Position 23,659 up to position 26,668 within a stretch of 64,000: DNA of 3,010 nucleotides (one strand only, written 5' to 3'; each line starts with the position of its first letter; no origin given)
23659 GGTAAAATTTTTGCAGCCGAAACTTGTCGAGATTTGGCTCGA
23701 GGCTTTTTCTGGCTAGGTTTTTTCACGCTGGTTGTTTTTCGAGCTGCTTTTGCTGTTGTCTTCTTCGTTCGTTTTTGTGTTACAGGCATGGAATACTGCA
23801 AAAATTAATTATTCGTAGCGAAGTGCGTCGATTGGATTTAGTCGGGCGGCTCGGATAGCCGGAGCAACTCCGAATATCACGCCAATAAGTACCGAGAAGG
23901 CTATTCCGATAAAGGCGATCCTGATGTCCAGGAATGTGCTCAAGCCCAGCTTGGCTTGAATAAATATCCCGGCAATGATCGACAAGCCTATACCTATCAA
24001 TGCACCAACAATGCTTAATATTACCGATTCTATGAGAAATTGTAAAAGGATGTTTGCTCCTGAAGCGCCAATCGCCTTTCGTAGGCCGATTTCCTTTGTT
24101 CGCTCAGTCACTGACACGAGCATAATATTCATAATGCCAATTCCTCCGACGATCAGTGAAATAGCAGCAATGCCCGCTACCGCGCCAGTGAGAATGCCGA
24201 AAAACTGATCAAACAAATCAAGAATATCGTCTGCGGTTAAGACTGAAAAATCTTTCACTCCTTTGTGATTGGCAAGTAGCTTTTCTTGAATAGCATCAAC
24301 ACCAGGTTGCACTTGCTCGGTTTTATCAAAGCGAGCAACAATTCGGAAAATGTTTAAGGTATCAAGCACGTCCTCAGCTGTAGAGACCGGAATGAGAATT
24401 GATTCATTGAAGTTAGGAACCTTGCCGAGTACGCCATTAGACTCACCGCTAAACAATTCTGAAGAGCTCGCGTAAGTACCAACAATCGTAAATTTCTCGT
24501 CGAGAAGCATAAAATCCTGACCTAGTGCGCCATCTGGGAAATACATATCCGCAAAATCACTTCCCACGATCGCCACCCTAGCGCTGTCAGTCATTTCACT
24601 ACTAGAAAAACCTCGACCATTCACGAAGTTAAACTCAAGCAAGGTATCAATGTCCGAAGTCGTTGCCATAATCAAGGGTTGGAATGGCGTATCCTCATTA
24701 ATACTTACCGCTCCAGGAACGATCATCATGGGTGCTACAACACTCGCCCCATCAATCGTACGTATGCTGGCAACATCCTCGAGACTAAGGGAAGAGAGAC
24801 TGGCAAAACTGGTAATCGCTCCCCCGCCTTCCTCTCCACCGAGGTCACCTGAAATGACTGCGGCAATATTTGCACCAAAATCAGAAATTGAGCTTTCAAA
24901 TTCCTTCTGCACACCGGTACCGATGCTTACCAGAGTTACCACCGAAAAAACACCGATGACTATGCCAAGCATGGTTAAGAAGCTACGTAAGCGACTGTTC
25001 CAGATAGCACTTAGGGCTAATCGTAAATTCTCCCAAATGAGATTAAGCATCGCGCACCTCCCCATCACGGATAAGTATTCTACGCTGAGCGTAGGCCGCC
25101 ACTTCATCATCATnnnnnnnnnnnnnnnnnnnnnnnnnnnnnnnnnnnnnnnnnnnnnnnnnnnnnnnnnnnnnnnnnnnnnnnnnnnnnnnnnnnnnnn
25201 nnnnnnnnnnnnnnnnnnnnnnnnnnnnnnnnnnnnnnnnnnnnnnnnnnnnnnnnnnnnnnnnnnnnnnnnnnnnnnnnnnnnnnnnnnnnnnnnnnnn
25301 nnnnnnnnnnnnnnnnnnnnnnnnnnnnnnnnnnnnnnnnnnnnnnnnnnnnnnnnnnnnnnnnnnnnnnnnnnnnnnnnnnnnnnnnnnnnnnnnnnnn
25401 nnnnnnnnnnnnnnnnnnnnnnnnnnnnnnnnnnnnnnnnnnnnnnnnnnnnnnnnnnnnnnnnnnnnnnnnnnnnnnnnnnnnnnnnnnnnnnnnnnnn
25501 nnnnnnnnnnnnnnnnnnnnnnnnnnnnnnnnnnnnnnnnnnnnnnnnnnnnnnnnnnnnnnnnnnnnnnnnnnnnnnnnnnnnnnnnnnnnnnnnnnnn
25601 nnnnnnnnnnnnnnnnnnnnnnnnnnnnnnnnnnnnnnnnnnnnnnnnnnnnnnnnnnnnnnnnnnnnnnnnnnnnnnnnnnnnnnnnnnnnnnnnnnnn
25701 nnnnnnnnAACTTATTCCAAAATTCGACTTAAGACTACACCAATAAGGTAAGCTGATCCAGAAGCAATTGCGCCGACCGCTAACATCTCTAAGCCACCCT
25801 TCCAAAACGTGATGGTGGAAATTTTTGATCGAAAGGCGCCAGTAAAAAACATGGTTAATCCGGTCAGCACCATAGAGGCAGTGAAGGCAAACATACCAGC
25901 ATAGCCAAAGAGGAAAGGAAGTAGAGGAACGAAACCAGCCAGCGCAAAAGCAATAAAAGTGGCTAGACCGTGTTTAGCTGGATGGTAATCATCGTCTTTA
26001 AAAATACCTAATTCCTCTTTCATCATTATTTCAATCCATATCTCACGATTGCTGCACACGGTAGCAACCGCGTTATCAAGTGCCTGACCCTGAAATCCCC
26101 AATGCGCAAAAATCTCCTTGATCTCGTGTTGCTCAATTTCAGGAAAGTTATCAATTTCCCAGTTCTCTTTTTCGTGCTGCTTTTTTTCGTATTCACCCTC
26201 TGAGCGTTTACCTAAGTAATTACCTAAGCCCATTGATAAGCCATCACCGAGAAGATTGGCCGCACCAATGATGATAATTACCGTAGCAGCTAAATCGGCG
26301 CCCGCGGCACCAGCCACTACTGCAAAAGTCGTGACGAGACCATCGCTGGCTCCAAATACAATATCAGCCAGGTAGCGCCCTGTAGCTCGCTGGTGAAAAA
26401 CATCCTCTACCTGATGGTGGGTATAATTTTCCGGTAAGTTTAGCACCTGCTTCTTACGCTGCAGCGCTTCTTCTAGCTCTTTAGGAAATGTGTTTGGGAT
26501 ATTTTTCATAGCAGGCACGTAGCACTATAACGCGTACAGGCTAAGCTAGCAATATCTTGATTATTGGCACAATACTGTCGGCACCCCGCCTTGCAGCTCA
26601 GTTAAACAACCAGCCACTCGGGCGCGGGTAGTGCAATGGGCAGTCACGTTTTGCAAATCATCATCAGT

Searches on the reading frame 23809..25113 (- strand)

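Call 86: search_protein_families(library=pfam, proteins=[window:23809-25113:-], max_evalue=0.001)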
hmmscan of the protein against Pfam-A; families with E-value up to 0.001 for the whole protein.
window:23809-25113:- (434 aa): 2 families
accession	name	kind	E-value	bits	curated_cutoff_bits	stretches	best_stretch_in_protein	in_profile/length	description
PF12704.14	MacB_PCD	-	4.7e-31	109.1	27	1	44-277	1-206/207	MacB-like periplasmic core domain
PF02687.27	FtsX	-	2.7e-18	66.6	25.5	1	315-427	3-120/120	FtsX-like permease C-terminal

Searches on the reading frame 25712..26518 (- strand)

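Call 86: search_protein_families(library=pfam, proteins=[window:25712-26518:-], max_evalue=0.001)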
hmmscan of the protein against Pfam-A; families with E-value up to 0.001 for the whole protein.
window:25712-26518:- (268 aa): 1 family
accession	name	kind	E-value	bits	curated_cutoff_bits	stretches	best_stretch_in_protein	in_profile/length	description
PF01988.24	VIT1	-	1e-62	212.2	28.1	1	51-260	2-213/214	VIT family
